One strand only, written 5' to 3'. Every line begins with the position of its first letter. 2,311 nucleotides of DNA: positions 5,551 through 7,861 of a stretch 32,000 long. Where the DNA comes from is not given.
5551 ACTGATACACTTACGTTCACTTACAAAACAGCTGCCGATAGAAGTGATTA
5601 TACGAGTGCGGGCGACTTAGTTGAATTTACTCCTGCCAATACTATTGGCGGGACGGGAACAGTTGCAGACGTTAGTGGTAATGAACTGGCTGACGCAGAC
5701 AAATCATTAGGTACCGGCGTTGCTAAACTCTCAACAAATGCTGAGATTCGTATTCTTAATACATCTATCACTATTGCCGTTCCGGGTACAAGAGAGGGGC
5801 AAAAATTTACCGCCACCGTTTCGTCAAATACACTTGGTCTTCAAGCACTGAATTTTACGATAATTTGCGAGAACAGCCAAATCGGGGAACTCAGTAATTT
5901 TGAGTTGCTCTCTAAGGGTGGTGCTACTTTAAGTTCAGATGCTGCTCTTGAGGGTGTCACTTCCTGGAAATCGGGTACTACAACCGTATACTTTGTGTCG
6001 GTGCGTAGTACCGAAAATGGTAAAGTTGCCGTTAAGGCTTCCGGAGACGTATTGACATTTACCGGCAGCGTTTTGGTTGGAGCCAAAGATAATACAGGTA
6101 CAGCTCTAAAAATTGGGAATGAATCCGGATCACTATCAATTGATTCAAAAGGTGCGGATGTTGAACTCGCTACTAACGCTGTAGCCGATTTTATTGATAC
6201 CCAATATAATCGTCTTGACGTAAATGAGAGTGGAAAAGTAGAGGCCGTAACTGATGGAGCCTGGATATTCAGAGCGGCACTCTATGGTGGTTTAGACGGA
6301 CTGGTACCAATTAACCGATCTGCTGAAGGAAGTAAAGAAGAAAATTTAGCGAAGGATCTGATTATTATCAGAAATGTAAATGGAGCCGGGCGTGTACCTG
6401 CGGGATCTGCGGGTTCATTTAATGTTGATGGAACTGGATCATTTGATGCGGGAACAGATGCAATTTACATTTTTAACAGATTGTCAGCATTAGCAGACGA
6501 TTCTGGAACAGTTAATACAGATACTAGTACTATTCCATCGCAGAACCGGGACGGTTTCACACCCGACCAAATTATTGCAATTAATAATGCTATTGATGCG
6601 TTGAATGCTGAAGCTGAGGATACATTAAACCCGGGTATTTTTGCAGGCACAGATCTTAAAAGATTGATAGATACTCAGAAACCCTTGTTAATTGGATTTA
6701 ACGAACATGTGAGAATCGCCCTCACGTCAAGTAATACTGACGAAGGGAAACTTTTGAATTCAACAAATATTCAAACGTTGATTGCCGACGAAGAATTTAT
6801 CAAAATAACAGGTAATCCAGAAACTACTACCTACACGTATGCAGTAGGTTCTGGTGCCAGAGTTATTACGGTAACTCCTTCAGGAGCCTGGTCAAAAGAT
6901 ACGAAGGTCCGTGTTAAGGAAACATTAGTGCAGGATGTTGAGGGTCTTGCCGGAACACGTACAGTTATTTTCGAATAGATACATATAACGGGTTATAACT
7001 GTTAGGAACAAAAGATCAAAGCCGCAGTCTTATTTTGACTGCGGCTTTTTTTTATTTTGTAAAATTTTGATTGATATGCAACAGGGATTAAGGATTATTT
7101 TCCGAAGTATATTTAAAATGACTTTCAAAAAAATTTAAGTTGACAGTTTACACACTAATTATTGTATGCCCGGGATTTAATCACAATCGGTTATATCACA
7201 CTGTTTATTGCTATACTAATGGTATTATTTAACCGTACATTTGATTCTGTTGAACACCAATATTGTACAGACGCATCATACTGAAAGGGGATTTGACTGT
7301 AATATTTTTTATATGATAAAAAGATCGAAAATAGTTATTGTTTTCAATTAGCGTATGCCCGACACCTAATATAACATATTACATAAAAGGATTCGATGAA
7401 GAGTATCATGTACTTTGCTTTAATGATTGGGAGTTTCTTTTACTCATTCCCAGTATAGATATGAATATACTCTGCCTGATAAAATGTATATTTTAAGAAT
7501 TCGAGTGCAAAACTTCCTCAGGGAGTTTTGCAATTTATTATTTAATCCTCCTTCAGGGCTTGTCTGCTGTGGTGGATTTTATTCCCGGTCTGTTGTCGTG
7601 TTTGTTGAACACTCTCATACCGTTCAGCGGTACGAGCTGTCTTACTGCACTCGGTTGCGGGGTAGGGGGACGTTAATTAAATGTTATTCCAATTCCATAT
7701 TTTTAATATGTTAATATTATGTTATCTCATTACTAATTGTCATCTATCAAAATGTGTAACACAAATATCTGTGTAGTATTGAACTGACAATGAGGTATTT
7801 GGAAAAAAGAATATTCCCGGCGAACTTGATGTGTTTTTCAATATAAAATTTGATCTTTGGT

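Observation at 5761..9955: Candidate non-cellulosomal cohesin/dockerin-like surface-tethering locus spanning three consecutive genes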

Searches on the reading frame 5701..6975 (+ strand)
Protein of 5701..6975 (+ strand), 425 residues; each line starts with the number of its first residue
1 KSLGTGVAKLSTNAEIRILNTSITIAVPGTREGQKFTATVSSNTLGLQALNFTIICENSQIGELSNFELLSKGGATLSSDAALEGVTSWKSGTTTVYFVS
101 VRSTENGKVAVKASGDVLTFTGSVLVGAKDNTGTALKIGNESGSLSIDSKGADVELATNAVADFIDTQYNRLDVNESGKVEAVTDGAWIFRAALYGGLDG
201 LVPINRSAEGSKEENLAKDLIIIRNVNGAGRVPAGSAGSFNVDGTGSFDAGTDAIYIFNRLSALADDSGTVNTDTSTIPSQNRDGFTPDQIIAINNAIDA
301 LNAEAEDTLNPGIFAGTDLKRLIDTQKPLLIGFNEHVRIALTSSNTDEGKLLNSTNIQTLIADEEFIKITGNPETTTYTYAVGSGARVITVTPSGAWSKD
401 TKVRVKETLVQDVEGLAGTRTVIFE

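Call 9: search_solved_structures(query=window:5701-6975:+, max_evalue=10, show_alignments=2)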
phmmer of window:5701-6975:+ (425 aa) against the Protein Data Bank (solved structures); distinct sequences matched with E-value up to 10: 3.
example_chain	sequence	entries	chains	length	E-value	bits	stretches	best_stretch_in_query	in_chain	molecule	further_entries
2lrg_A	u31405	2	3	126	0.084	15.4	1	107-187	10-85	Uncharacterized protein | uncharacterized protein DUF4425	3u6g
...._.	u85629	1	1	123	1.9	11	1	198-267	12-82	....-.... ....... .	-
1v60_A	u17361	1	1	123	2.1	10.8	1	201-251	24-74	RIKEN cDNA 1810037G04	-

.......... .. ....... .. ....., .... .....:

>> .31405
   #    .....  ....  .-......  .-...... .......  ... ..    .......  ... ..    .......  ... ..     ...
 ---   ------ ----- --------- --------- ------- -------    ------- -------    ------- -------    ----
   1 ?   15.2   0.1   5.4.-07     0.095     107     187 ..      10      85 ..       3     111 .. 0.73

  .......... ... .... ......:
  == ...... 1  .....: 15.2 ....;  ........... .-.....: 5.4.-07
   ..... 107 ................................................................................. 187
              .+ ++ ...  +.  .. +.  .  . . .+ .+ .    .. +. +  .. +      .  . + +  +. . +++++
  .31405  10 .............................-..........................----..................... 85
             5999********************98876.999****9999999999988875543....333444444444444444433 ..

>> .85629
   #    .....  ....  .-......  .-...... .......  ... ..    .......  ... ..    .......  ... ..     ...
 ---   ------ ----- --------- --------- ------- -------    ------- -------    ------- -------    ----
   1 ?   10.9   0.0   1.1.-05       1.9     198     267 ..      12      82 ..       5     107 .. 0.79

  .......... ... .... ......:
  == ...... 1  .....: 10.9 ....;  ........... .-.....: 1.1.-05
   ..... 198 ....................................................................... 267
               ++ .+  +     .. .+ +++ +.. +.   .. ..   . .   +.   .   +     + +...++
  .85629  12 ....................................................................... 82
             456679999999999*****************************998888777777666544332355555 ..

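Call 37: find_homologous_proteins(query=window:5701-6975:+, max_evalue=0.001)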
Query window:5701-6975:+: 8000 candidates shared short words with the query, none scored E <= 0.001.

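Call 47: find_related_loci(query=A3, collection=metagenome_contigs, flank=6000)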
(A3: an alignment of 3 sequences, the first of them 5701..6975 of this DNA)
Query A3 (425 aa) in metagenome_contigs; peptide patterns used: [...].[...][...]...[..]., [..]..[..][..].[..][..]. (x = any residue, [..] = any of these).
137 stretches matched a pattern; 5 encode a relative of the query (tblastn E <= 1e-3); 5 distinct loci.
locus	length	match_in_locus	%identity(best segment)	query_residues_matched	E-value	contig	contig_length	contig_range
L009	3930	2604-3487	39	94-413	8e-39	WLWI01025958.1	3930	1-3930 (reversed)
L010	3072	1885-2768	39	94-413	8e-39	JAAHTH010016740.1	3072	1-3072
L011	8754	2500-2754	34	168-264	3e-9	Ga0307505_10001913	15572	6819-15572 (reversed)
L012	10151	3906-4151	33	171-264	3e-8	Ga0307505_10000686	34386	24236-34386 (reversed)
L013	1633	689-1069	31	172-317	8e-6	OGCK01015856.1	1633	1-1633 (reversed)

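Call 81: predict_structure(alignment_id=A8)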
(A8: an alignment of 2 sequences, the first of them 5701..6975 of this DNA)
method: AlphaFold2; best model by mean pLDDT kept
length: 425 residues; sequences in the alignment: 2
mean_pLDDT: 39.5   pTM: 0.28
mean pLDDT of the five models: 39.5, 39.0, 35.9, 31.1, 28.8
residues with pLDDT >= 90: 0; 70-90: 46; 50-70: 47; < 50: 332
segments of 3 or more residues with pLDDT < 50: 1-319, 415-425
pLDDT, mean of each block of 10 residues (from residue 1): 26 26 28 31 32 41 39 37 41 44 36 26 24 25 25 23 22 28 25 25 27 27 30 27 30 31 33 36 39 45 31 35 65 68 64 74 70 66 65 75 68 48 45
secondary structure, 60 per line:
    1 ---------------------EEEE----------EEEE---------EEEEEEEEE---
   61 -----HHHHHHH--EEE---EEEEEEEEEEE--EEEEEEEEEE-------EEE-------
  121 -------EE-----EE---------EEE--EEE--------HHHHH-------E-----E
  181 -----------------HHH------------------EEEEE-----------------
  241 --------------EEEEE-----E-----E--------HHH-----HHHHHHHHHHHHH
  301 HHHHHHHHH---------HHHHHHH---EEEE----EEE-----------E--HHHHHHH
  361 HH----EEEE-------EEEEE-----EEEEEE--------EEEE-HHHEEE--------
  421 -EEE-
elements in order: E22-25 E36-39 E49-57 H66-72 E75-77 E81-91 E94-103 E111-113 E146-148 E151-153 H162-166 E219-223 E255-259 H288-309 H319-325 E329-332 E337-339 H354-362 E367-370 E378-382 E388-393 E402-405 E410-412 E422-424

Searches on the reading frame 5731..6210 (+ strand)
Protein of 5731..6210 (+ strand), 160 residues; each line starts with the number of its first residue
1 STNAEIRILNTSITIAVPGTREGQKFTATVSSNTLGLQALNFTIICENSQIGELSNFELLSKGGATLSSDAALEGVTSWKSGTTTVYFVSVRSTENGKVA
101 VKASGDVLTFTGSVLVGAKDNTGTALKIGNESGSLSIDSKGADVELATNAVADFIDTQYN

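Call 72: search_solved_structures(query=A7, max_evalue=10, show_alignments=2)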
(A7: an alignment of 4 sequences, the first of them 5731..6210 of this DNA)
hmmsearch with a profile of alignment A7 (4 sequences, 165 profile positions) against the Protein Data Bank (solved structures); distinct sequences matched with E-value up to 10: 1.
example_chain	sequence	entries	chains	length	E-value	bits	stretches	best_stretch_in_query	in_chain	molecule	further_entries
4lin_A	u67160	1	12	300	0.7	13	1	35-145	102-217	Tail needle protein gp26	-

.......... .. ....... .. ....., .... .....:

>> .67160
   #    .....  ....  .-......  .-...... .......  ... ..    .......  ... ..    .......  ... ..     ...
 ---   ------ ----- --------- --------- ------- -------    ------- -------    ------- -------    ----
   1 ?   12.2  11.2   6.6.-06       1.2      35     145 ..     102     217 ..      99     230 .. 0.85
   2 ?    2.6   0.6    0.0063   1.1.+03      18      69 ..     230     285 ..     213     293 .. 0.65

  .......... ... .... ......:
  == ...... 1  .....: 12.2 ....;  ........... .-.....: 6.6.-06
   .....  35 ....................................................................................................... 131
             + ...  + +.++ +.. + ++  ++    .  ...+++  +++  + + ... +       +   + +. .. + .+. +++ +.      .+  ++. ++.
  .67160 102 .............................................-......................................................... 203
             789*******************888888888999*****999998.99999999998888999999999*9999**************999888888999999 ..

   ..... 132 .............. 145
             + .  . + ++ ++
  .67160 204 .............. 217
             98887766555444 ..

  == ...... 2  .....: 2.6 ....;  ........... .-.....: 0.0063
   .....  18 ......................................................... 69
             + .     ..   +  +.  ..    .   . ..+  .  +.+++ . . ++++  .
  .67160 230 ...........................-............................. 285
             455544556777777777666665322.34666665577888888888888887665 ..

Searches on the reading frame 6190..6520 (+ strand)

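Call 50: search_protein_families(library=pfam, proteins=[window:6190-6520:+], max_evalue=10)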
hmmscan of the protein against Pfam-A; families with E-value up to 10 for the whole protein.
window:6190-6520:+ (110 aa): 0 families

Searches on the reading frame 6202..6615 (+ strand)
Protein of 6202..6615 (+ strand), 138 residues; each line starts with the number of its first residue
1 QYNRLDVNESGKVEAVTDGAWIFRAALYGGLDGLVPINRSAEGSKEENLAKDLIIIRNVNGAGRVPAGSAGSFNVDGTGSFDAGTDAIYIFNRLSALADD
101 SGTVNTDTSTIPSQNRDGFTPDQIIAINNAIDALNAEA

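Call 89: search_solved_structures(query=A9, max_evalue=10, show_alignments=3)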
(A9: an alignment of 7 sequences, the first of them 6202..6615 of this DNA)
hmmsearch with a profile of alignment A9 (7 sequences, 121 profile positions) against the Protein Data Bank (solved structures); distinct sequences matched with E-value up to 10: 1.
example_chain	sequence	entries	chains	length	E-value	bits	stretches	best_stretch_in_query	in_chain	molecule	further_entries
4dou_A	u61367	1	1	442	0.52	13.7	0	17-38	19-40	Adiponectin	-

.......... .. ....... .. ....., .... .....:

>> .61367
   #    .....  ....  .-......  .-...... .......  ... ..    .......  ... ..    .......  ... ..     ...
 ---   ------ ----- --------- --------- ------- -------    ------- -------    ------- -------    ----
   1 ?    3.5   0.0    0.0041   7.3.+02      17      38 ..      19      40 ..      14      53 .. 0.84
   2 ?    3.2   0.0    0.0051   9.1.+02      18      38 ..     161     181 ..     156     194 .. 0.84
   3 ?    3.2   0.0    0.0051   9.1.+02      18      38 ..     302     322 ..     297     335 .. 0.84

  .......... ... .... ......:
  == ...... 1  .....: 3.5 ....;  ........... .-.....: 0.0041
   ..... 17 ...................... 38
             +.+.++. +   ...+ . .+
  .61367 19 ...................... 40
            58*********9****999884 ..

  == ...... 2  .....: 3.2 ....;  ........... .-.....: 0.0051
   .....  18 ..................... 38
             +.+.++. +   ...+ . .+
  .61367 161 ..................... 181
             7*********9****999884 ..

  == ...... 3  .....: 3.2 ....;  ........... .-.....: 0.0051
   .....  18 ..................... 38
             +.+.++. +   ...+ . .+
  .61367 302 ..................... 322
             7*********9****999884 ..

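Call 115: search_protein_families(library=ncbifam, alignment_id=A9, max_evalue=1)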
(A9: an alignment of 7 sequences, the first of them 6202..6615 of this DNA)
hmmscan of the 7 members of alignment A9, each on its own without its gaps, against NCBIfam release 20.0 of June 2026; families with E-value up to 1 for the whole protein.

A. member 1, window:6202-6615:+ (138 aa): 0 families

B. families by the number of members that match (of 7 scanned): 1 family
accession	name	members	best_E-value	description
TIGR01208.1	rmlA_long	1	0.059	glucose-1-phosphate thymidylyltransferase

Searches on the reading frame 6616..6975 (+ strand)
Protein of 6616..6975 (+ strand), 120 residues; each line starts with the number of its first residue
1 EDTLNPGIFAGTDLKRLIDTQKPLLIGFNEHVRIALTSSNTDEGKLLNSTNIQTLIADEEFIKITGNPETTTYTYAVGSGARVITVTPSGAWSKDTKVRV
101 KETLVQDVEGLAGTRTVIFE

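Call 95: search_protein_families(library=pfam, proteins=[window:6616-6975:+], max_evalue=5)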
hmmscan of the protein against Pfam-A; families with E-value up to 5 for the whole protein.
window:6616-6975:+ (120 aa): 4 families
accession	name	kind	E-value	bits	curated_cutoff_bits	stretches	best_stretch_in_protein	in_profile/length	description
PF12733.13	Cadherin-like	-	0.013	16.3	24.2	1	67-107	12-51/89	Cadherin-like beta sandwich domain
PF13205.12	Big_5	-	0.052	14.7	23.6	1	54-112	46-96/105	Bacterial Ig-like domain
PF14374.11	Ribos_L4_asso_C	-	0.16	12.4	27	1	39-58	11-30/77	60S ribosomal protein L4 C-terminal domain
PF01818.22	Translat_reg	-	0.2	12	25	1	26-98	48-119/122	Bacteriophage translational regulator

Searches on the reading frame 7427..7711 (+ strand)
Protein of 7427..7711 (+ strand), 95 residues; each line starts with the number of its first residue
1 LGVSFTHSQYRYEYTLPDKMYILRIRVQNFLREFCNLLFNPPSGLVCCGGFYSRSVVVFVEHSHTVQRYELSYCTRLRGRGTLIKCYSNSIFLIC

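Call 6: search_protein_families(library=pfam, proteins=[window:7427-7711:+], max_evalue=1)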
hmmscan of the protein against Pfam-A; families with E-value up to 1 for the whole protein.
window:7427-7711:+ (95 aa): 0 families
